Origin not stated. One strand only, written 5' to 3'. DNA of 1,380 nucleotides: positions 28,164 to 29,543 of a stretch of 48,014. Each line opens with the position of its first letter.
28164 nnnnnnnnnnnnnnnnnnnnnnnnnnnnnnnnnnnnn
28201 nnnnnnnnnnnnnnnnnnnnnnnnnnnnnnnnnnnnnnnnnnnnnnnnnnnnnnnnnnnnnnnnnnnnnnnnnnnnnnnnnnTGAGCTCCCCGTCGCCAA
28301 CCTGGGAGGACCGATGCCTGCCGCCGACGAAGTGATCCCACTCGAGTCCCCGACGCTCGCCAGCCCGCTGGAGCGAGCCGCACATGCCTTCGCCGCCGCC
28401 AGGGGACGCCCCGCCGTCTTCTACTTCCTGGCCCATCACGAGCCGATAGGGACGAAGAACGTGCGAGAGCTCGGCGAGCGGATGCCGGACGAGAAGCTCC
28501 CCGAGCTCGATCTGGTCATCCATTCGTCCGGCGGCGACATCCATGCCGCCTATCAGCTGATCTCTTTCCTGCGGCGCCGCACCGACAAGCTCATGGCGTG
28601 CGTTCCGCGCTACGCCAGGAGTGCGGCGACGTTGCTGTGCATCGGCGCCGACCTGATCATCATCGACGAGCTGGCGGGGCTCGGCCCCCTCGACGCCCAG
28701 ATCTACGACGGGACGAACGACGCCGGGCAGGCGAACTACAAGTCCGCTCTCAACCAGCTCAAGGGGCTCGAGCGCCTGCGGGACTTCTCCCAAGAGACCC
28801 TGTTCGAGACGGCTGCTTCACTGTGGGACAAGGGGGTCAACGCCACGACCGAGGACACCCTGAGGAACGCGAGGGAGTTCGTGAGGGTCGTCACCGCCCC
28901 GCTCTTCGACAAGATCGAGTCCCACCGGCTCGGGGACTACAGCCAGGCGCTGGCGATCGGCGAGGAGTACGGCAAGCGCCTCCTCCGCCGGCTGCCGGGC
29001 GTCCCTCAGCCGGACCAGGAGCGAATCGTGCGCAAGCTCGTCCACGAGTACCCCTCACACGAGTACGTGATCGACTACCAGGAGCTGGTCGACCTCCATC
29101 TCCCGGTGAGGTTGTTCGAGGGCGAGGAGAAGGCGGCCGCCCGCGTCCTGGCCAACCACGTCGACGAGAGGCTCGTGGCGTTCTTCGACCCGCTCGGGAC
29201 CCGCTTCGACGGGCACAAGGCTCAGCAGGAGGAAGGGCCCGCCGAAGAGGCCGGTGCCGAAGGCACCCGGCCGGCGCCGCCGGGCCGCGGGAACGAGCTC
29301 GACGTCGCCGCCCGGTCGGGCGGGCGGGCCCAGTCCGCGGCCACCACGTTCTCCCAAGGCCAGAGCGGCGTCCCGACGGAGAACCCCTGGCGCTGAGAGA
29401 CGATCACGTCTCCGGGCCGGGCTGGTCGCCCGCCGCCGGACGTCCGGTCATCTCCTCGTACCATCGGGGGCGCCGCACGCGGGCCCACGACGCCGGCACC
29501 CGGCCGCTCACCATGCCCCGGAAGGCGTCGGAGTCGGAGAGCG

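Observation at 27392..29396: Lower-GC3 three-gene cassette: zinc-ribbon microprotein, 3-TM protein, SDH-family ClpP-fold protease (candidate uncharacterised conflict/defence-type module)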

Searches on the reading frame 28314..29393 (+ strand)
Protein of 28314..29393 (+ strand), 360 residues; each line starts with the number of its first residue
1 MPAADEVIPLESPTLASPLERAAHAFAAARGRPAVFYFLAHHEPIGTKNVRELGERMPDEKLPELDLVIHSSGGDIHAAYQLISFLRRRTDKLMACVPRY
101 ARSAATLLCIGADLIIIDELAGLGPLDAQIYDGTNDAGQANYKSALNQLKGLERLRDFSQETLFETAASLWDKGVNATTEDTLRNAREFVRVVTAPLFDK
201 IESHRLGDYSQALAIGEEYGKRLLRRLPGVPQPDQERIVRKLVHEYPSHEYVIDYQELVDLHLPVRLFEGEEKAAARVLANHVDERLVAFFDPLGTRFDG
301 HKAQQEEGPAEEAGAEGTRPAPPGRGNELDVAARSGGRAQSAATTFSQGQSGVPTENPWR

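Call 3: search_protein_families(library=pfam, proteins=[window:28314-29393:+], max_evalue=1)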
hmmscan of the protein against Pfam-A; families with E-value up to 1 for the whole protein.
window:28314-29393:+ (360 aa): 2 families
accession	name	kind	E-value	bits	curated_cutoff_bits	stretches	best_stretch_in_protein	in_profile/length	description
PF01972.22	SDH_protease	-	7.1e-13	48.7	31.3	1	63-132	93-161/286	ClpP-like SDH-type serine proteinase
PF25145.1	NfeD1b_N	-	0.00046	20.3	40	1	67-142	36-109/189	NfeD1b, N-terminal domain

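Call 4: search_protein_families(library=padloc, proteins=[window:28314-29393:+], max_evalue=1)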
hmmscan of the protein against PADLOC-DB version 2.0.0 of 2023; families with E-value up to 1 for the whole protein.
window:28314-29393:+ (360 aa): 0 families

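Call 5: search_protein_families(library=ncbifam, proteins=[window:28314-29393:+], max_evalue=1)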
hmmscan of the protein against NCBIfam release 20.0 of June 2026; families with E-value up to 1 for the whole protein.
window:28314-29393:+ (360 aa): 3 families
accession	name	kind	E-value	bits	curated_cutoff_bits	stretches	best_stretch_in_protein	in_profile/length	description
NF047768.1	Clp_like_SDH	equivalog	8.3e-18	64.8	250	1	58-131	75-147/260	SDH family Clp fold serine proteinase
NF045542.1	Clp_rel_HeadMat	equivalog_domain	9e-07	29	120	1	62-121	34-93/165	head maturation protease, ClpP-related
NF045540.1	scaf_prot_MCP1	exception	0.011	14.5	475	1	62-119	30-87/652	ClpP-like prohead protease/major capsid protein fusion protein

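Call 7: find_homologous_proteins(query=window:28314-29393:+)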
Query window:28314-29393:+ (360 aa): 174 proteins with E <= 0.001 among 8000 candidates; the best 120 are listed.
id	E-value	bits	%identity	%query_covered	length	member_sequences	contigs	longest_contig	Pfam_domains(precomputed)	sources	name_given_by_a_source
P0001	9.6e-238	806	100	100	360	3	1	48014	PF01972.22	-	-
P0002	9.0e-103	362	62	77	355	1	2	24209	PF01972.22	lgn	-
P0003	5.3e-102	360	64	75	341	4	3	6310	PF01972.22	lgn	-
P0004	3.8e-99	350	56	84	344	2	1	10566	PF01972.22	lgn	-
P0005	3.2e-97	344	59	78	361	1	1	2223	PF01972.22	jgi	jgi:hypothetical protein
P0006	4.6e-97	344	58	79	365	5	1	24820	PF01972.22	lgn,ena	-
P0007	7.7e-97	343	60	80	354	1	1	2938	PF01972.22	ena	-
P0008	1.1e-93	332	54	84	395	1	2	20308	PF01972.22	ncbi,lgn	-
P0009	8.8e-93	330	58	84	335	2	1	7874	PF01972.22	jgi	jgi:hypothetical protein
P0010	1.2e-91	326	52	94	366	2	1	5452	PF01972.22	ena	-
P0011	8.5e-89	316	56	76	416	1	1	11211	PF01972.22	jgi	jgi:ATP-dependent protease ClpP protease subunit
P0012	1.7e-88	315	56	76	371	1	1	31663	PF01972.22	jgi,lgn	jgi:hypothetical protein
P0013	4.2e-88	314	52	86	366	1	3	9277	PF01972.22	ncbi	ncbi:MAG: SDH family Clp fold serine proteinase [Gammaproteobacteria bacterium]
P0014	9.0e-88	313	61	71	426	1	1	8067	PF01972.22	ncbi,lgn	-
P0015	1.2e-87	313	56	77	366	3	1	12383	PF01972.22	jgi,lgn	jgi:hypothetical protein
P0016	1.8e-87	312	55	77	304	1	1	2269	PF01972.22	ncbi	-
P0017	3.7e-86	308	53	82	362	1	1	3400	PF01972.22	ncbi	-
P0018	7.4e-86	307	52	79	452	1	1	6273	PF01972.22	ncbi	-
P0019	1.4e-83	299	55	75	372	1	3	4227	PF01972.22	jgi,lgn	jgi:hypothetical protein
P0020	7.7e-81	290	64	55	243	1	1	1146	PF01972.22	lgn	-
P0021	1.4e-76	276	51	79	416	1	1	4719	PF01972.22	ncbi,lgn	-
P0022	1.9e-74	269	51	82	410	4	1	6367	PF01972.22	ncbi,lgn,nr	ncbi:MAG TPA: hypothetical protein VG455_05830 [Acidimicrobiales bacterium]|nr:hypothetical protein 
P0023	1.2e-71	260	50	76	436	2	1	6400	PF01972.22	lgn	-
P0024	7.9e-71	257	52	76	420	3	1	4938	PF01972.22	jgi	jgi:hypothetical protein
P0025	8.9e-71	257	48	73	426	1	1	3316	PF01972.22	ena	-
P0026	1.3e-70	257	51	76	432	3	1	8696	PF01972.22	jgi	jgi:hypothetical protein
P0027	3.7e-70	255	49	73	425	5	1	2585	PF01972.22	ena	-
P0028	4.7e-70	255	51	72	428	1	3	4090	PF01972.22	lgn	-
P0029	4.9e-70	255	49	76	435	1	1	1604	PF01972.22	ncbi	-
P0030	4.6e-69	252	50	80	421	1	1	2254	PF01972.22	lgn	-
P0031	7.6e-69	251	47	81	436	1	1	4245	PF01972.22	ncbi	-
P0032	2.7e-68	249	50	76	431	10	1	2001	PF01972.22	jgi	jgi:hypothetical protein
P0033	5.1e-68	248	49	78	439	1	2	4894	PF01972.22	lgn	-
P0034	9.4e-68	247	49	78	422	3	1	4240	PF01972.22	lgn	-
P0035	1.3e-67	247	50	73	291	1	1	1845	PF01972.22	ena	-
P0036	1.3e-67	247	50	73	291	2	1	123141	PF01972.22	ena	-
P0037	1.3e-67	247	50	73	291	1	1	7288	PF01972.22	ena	-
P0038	1.6e-67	246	50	73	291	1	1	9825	PF01972.22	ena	-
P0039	1.7e-67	246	51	70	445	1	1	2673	PF01972.22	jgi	jgi:hypothetical protein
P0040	2.1e-67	246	48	73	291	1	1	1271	PF01972.22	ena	-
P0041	2.2e-67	246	49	73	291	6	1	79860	PF01972.22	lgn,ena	-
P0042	2.5e-67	246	43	94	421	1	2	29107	PF01972.22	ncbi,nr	ncbi:MAG: hypothetical protein M3179_05430 [Actinomycetota bacterium]|nr:hypothetical protein [Actin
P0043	2.9e-67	246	48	73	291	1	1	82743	PF01972.22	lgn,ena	-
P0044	3.6e-67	245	47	73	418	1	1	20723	PF01972.22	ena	-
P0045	3.8e-67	245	50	66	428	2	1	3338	PF01972.22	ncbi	-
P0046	6.0e-67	245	45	83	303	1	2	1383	PF01972.22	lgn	-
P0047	1.9e-66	243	47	77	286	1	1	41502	PF01972.22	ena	-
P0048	1.9e-66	243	45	78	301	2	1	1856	PF01972.22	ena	-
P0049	8.4e-66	241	50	70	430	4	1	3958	PF01972.22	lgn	-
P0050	8.7e-66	241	44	81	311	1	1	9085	PF01972.22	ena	-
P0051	1.3e-65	240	46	76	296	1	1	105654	PF01972.22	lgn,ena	-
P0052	1.3e-65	240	48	73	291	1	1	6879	PF01972.22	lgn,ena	-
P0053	2.1e-65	240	48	73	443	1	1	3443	PF01972.22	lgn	-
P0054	6.4e-65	238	45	76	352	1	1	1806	PF00574.29,PF01972.22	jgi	jgi:hypothetical protein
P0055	1.5e-64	237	46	74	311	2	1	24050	PF01972.22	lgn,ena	-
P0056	1.5e-64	237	46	76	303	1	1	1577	PF01972.22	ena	-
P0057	1.5e-64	237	47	73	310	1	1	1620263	PF01972.22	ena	-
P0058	1.7e-64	236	48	73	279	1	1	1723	PF01972.22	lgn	-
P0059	2.9e-64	236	44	94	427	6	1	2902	PF01972.22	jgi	jgi:hypothetical protein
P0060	4.1e-64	235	47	77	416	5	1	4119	PF01972.22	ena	-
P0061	4.8e-64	235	46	78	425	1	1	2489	PF01972.22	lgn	-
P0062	5.1e-64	235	47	72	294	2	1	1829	PF01972.22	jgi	-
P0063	7.5e-64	234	48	72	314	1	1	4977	PF01972.22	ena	-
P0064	7.6e-64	234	46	75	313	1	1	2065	PF01972.22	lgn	-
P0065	9.7e-64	234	46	73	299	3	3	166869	PF01972.22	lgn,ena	-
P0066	1.0e-63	234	44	78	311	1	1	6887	PF01972.22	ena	-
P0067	1.3e-63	234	41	95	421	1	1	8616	PF01972.22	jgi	jgi:hypothetical protein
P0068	1.5e-63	233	42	100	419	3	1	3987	PF01972.22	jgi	jgi:hypothetical protein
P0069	1.5e-63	233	46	73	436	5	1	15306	PF01972.22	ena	-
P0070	1.8e-63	233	50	76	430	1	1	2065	PF01972.22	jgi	jgi:hypothetical protein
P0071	2.0e-63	233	47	71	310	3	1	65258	PF01972.22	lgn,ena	-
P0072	2.7e-63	233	47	76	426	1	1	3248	PF01972.22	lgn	-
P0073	3.8e-63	232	45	74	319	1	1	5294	PF01972.22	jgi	jgi:hypothetical protein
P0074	1.1e-62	231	45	77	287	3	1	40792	PF25145.2,PF01972.22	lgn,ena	-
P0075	1.1e-62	230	47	72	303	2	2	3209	PF01972.22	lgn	-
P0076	1.4e-62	230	45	89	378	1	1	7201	PF01972.22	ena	-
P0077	1.7e-62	230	47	72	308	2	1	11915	PF01972.22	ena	-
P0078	2.6e-62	229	44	75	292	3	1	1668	PF01972.22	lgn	-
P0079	5.1e-62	228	45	74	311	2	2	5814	PF01972.22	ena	-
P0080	6.2e-62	228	45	75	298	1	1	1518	PF01972.22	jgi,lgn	-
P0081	6.3e-62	228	44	79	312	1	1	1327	PF01972.22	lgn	-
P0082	7.5e-62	228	44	75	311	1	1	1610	PF01972.22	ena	-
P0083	8.5e-62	228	48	71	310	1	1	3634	PF01972.22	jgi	jgi:Serine dehydrogenase proteinase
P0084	1.1e-61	227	47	72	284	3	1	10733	PF01972.22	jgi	jgi:hypothetical protein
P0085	1.2e-61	227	41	89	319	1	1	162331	PF01972.22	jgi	jgi:hypothetical protein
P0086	3.1e-61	226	45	74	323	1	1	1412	PF01972.22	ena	-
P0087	4.2e-61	225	47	82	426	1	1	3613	PF01972.22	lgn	-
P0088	6.5e-61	225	47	77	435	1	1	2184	PF01972.22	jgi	jgi:hypothetical protein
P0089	1.2e-60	224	47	77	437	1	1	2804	PF01972.22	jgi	jgi:hypothetical protein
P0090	2.9e-60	223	47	76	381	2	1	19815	PF01972.22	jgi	jgi:hypothetical protein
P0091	6.2e-60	222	45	81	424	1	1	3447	PF01972.22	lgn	-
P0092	7.9e-60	221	45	69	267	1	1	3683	PF01972.22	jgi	jgi:hypothetical protein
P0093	7.9e-60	221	47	77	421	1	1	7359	PF01972.22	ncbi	-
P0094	8.1e-60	221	46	77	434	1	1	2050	PF01972.22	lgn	-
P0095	8.7e-60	221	47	77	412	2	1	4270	PF01972.22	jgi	jgi:Serine dehydrogenase proteinase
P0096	9.1e-60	221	47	76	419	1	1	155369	PF01972.22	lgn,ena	-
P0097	1.7e-59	220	42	79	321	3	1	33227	PF01972.22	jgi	jgi:Serine dehydrogenase proteinase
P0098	2.2e-59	220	46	77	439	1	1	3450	PF01972.22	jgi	jgi:hypothetical protein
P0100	7.5e-59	218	46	76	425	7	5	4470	PF01972.22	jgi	-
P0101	7.9e-59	218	44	78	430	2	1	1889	PF01972.22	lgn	-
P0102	9.5e-59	218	42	84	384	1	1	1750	PF01972.22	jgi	jgi:hypothetical protein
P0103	1.0e-58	217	41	81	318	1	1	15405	PF01972.22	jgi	jgi:hypothetical protein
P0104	1.1e-58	217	46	77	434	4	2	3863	PF01972.22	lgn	-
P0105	1.3e-58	217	45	74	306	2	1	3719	PF01972.22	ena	-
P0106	2.2e-58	216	44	71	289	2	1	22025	PF01972.22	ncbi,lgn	-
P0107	3.4e-58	216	44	74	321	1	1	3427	PF01972.22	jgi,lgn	-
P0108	5.5e-58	215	46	77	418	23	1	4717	PF01972.22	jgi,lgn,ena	-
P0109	6.3e-58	215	42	81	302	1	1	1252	PF01972.22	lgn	-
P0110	7.3e-58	215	46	73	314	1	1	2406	PF01972.22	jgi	jgi:hypothetical protein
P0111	9.3e-58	214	42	82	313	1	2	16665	PF01972.22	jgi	jgi:hypothetical protein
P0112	1.4e-57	214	45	78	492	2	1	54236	PF01972.22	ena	-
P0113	2.0e-57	213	45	77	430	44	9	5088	PF01972.22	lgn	-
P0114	3.2e-57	213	44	81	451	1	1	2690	PF01972.22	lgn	-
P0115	4.1e-57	212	43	73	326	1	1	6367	PF01972.22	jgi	jgi:hypothetical protein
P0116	6.9e-57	211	45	77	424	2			PF01972.22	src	-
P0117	2.7e-56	210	44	77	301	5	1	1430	PF01972.22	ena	-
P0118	4.0e-56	209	43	69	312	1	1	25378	PF01972.22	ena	-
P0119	7.2e-56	208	42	75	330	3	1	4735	PF01972.22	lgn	-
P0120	1.2e-55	207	45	72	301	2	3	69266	PF01972.22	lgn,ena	-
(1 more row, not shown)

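Call 9: find_encoding_contigs(protein=P0002, flank=8000, max_places=3)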
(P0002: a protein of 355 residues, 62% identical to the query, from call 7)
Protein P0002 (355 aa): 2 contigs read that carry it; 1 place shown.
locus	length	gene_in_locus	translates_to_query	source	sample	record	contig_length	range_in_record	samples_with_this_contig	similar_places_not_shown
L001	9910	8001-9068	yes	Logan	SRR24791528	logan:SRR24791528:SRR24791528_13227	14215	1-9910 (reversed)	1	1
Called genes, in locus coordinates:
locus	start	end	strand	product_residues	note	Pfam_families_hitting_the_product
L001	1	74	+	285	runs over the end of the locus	-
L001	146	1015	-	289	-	-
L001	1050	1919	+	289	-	-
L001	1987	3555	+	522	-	PF01979:Amidohydro_1 (faint)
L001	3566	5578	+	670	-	PF17816:PDZ_4 (weak), PF03572:Peptidase_S41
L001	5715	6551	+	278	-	PF03167:UDG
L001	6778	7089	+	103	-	-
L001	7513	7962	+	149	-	-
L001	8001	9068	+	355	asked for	PF01972:SDH_protease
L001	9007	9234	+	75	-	-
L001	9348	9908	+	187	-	?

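Call 10: find_encoding_contigs(protein=P0012, flank=8000, max_places=3)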
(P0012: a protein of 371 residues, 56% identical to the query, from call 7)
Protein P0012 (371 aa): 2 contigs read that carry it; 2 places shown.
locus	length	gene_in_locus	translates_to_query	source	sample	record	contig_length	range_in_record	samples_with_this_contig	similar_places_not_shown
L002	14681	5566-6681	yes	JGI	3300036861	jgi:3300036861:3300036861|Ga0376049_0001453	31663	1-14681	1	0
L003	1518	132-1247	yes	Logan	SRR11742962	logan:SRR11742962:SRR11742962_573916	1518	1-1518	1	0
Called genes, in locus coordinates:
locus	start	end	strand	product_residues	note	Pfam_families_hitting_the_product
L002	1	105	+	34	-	?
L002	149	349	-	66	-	-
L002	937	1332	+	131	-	PF02732:ERCC4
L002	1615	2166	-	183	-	-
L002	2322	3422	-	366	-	PF13565:HTH_32, PF13683:rve_3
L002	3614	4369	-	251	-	PF03050:DDE_Tnp_IS66, PF00665:rve, PF13610:DDE_Tnp_IS240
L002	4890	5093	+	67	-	-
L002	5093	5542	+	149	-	-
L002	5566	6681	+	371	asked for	PF01972:SDH_protease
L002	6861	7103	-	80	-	-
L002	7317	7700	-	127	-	-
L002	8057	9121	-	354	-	PF00753:Lactamase_B (weak)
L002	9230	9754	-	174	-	-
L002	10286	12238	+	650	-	-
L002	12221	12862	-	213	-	-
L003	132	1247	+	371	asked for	PF01972:SDH_protease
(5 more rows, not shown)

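Call 11: find_encoding_contigs(protein=P0006, flank=8000, max_places=3)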
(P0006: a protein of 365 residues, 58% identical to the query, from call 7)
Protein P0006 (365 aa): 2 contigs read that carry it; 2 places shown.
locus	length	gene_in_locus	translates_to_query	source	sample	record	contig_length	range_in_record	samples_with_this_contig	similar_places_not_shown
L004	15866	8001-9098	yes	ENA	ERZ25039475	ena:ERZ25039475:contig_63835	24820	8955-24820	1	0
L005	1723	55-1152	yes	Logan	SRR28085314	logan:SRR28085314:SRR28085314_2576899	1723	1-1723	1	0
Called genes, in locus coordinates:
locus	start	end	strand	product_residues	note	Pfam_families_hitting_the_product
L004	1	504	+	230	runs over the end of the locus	-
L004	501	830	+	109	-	PF13443:HTH_26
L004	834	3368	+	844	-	-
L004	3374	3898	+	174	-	-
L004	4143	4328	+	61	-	-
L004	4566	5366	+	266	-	PF00589:Phage_integrase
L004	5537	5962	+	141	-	-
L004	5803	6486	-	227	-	-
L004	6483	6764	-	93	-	-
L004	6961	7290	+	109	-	PF13560:HTH_31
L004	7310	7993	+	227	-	PF19054:DUF5753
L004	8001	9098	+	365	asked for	PF01972:SDH_protease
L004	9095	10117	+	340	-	-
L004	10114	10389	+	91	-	-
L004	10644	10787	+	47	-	PF13610:DDE_Tnp_IS240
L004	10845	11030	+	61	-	-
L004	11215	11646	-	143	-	-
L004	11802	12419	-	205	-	PF04542:Sigma70_r2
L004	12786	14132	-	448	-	PF00196:GerE, PF08281:Sigma70_r4_2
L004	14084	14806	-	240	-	-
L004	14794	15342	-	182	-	-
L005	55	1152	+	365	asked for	PF01972:SDH_protease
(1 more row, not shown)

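Call 16: search_solved_structures(query=window:28314-29393:+, max_evalue=1, show_alignments=2)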
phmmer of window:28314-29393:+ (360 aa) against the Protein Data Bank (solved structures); distinct sequences matched with E-value up to 1: 1.
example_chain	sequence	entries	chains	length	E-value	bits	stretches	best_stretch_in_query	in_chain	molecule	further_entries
7uj6_A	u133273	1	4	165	0.25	13.9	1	275-321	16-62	Outer surface protein C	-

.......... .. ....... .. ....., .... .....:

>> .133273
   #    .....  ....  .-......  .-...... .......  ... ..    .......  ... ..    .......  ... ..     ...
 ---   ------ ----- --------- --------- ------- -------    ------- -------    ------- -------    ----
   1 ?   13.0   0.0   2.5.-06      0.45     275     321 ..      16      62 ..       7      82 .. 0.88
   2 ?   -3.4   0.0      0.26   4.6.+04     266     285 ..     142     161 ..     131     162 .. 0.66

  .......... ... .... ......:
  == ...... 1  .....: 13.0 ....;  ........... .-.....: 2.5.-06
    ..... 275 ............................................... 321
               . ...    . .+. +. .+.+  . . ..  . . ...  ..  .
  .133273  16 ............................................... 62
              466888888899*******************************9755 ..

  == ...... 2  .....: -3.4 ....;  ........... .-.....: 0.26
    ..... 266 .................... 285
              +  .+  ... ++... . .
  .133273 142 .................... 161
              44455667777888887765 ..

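Call 20: find_related_loci(query=A3, collection=genome_contigs, flank=8000)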
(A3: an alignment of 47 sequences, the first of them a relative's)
Query A3 (360 aa) in genome_contigs; peptide patterns used: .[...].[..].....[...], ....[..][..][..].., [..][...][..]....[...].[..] (x = any residue, [..] = any of these).
408 stretches matched a pattern; 314 encode a relative of the query (tblastn E <= 1e-3); the best 80 are kept; 80 distinct loci.
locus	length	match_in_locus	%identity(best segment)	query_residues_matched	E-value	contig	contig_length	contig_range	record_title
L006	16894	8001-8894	53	19-323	3e-98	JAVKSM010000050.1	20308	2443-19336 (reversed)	MAG: Pseudonocardiaceae bacterium isolate PQ2_20S_bin_6 c_000000000180, whole genome shotgun sequence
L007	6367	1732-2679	51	22-315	4e-83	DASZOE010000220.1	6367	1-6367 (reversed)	MAG TPA_asm: Acidimicrobiales bacterium isolate SMAG_U5936 k141_74364, whole genome shotgun sequence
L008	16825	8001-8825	51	44-315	6e-74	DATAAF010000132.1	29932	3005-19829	MAG TPA_asm: Acidimicrobiales bacterium isolate SMAG_U6665 k141_518873, whole genome shotgun sequence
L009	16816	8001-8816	46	20-296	2e-70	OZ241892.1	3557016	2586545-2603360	MAG: Longimicrobiales bacterium isolate 965cf16a-5773-499c-9876-59df87241a83 genome assembly, chromosome: 1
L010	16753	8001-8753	48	26-279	2e-68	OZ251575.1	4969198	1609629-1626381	MAG: Spirochaetia bacterium isolate 617b14b6-7821-4a15-9039-de9782a91b86 genome assembly, chromosome: 1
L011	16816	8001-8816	43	5-276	2e-68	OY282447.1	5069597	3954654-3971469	MAG: uncultured Pseudomonadales bacterium genome assembly, chromosome: 1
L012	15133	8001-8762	48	26-283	3e-68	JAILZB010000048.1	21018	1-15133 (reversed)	MAG: Chloroflexota bacterium isolate HOT.Cluster.3 Contig48, whole genome shotgun sequence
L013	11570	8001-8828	44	2-279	4e-66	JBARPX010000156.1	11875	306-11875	MAG: Candidatus Zixiibacteriota bacterium isolate MFD13424_ilm_asm_bin49 k127_118388, whole genome shotgun sequence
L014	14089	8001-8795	44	20-285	2e-64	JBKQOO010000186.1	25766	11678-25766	MAG: Solirubrobacteraceae bacterium isolate LASYr2D2E2F__bin_96 LASYr2D2E2F_000000265350, whole genome shotgun sequence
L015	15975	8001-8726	48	34-279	1e-64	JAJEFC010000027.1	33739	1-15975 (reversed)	MAG: Vicinamibacteria bacterium isolate p16x34bins.66 k141_280213, whole genome shotgun sequence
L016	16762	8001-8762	45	26-283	2e-64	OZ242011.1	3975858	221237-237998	MAG: Candidatus Marinacidobacterium sp. isolate 9dab93f2-0bd7-4437-a2b9-636a52ee9c7b genome assembly, chromosome: 1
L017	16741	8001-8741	47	22-275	4e-64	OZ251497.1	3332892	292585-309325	MAG: Longimicrobiales bacterium isolate 2fabaf68-fe80-4c57-8298-15a32bdfc497 genome assembly, chromosome: 1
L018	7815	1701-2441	44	26-276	3e-63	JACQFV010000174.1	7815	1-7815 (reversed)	MAG: Candidatus Zixiibacteriota bacterium isolate NC_groundwater_1056_Pr1_S-0.65um_61_29 Montesol18_Sp65_coassembly_scaf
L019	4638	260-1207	40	2-314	6e-62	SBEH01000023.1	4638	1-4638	MAG: Actinomycetota bacterium isolate 311FN.002 NODE_1473_length_4638_cov_22.5197_ID_2969096, whole genome shotgun seque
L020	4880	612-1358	46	24-279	8e-61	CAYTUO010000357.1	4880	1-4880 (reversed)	MAG TPA_asm: uncultured Pleurocapsa sp. isolate binchicken_co274_59 genome assembly, contig: NODE_40772_length_4880_cov_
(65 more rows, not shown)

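Call 60: predict_structure(alignment_id=A3)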
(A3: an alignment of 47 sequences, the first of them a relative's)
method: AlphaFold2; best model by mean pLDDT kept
length: 360 residues; sequences in the alignment: 47
mean_pLDDT: 86.7   pTM: 0.78
mean pLDDT of the five models: 86.7, 85.2, 85.0, 84.8, 84.5
residues with pLDDT >= 90: 277; 70-90: 11; 50-70: 27; < 50: 45
segments of 3 or more residues with pLDDT < 50: 299-310, 312-316, 323-349
pLDDT, mean of each block of 10 residues (from residue 1): 59 78 97 97 96 97 98 97 98 98 98 98 97 92 95 95 97 92 97 94 95 98 95 96 96 98 98 98 96 72 46 50 46 42 46 79
secondary structure, 60 per line:
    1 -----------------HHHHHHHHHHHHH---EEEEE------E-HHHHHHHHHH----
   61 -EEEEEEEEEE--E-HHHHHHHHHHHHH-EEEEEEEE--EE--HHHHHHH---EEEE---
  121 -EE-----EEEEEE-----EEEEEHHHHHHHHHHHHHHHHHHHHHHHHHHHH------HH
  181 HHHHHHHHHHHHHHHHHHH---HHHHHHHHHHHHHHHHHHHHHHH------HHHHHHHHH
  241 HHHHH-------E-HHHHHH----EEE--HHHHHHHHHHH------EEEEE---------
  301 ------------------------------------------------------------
elements in order: H18-30 E34-38 H47-56 E62-71 H76-88 E90-97 H104-110 E114-117 E129-134 E140-144 H145-172 H179-199 H203-225 H232-245 H255-260 E265-267 H270-280 E287-291
